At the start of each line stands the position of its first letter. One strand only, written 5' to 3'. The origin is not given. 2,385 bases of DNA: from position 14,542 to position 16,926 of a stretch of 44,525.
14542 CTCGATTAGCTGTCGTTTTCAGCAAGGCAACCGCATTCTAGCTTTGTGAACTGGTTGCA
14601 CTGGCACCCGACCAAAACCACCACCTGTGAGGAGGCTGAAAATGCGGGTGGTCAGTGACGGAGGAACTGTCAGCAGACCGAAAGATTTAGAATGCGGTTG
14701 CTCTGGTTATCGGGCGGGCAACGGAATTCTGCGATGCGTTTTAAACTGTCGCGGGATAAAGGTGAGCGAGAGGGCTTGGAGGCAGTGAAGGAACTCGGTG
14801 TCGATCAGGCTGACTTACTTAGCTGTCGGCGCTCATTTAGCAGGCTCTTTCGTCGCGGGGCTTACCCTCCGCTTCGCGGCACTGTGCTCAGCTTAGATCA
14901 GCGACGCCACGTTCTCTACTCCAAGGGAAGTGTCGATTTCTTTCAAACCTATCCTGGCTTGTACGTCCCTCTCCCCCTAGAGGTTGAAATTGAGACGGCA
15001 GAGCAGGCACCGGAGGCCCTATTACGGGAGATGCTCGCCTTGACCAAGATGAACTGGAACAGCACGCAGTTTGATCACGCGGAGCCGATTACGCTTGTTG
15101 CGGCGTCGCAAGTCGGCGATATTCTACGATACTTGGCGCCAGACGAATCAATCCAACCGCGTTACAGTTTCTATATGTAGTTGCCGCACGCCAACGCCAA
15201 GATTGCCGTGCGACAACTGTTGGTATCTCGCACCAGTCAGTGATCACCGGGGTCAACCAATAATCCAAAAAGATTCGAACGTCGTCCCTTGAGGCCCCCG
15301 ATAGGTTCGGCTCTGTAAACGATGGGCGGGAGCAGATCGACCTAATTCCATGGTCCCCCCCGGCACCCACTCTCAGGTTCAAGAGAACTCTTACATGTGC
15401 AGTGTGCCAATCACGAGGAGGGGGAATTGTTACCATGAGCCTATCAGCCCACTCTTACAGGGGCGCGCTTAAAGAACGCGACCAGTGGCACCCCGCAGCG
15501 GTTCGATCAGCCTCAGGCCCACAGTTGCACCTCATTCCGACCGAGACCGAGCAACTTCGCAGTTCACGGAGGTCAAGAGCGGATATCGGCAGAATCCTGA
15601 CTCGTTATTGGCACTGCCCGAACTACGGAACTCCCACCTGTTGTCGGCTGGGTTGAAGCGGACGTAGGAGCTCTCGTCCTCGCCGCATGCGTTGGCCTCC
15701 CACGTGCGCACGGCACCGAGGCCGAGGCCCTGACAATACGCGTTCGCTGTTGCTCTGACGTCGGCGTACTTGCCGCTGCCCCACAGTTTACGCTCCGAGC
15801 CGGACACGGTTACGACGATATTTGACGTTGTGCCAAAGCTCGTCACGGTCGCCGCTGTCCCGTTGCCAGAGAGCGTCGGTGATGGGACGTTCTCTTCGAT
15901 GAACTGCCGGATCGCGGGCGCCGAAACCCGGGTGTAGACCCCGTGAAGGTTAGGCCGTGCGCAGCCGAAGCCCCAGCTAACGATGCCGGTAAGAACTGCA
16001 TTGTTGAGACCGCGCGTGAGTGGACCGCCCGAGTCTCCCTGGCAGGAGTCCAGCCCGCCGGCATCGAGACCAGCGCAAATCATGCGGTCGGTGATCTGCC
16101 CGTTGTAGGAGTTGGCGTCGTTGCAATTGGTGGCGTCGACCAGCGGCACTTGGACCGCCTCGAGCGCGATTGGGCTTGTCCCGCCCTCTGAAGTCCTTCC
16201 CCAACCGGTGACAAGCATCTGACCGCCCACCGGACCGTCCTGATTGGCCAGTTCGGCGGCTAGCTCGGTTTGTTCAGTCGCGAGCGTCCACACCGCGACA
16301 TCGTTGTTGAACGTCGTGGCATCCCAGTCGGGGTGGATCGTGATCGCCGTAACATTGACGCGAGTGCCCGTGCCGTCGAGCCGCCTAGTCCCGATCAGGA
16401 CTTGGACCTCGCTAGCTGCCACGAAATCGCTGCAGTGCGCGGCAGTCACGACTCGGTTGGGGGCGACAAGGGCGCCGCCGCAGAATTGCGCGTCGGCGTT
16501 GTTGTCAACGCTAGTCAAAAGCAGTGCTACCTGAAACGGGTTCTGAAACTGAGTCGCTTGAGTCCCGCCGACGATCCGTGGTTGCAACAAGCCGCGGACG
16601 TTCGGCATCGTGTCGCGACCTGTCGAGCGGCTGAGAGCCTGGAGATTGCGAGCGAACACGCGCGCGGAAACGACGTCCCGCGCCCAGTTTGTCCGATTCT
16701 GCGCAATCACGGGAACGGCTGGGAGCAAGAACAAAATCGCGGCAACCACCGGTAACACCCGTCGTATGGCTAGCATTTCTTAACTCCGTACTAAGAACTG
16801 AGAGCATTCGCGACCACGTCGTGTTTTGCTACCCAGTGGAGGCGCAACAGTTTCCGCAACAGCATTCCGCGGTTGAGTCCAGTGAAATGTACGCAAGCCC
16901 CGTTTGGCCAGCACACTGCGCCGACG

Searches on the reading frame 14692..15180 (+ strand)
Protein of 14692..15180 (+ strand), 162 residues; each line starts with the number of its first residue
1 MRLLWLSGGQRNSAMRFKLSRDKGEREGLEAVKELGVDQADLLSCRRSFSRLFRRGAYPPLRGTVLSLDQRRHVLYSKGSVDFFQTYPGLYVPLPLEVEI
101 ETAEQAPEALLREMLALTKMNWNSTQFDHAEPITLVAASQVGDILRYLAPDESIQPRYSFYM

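Call 46: search_protein_families(library=pfam, proteins=[window:14692-15180:+], max_evalue=0.001)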
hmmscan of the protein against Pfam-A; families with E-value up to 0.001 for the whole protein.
window:14692-15180:+ (162 aa): 0 families

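Call 66: search_protein_families(library=padloc, proteins=[window:14692-15180:+], max_evalue=0.01)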
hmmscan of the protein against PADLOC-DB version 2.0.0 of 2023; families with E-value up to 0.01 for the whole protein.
window:14692-15180:+ (162 aa): 10 families
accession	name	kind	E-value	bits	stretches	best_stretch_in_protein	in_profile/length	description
PDLC02376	pAgo_I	-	8.7e-51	171.5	1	23-162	318-455/455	Class I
PDLC02436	pAgo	-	4.9e-35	119.2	1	23-161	296-459/460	-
PDLC02378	pAgo_I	-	6.1e-26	89.3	1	50-161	381-492/493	Class I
PDLC02392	pAgo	-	6.3e-24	82.5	1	24-162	205-346/346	-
PDLC02384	pAgo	-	3e-11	40.3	1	50-160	913-1028/1030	-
PDLC02377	pAgo_I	-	4.1e-10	37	1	56-147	346-442/457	Class I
PDLC02420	Aga_SIR2-PNTD1-PNTD2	-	7.6e-10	35.6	1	56-138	899-986/1010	Class I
PDLC02394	pAgo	-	7.3e-06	22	1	62-141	1011-1094/1121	-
PDLC02379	pAgo_II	-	0.00022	17.8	1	54-148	609-702/724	Class II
PDLC02428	PprPIWI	-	0.0053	13.6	1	60-146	572-650/666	-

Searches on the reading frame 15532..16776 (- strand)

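Call 49: search_protein_families(library=pfam, proteins=[window:15532-16776:-], max_evalue=0.001)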
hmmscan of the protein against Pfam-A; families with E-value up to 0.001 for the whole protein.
window:15532-16776:- (414 aa): 2 families
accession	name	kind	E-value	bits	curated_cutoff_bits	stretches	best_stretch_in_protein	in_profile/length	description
PF00089.32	Trypsin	-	8.6e-52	176.6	20.6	1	68-285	1-214/220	Trypsin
PF13365.12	Trypsin_2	-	0.00026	22.2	27.6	1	101-254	3-135/144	Trypsin-like peptidase domain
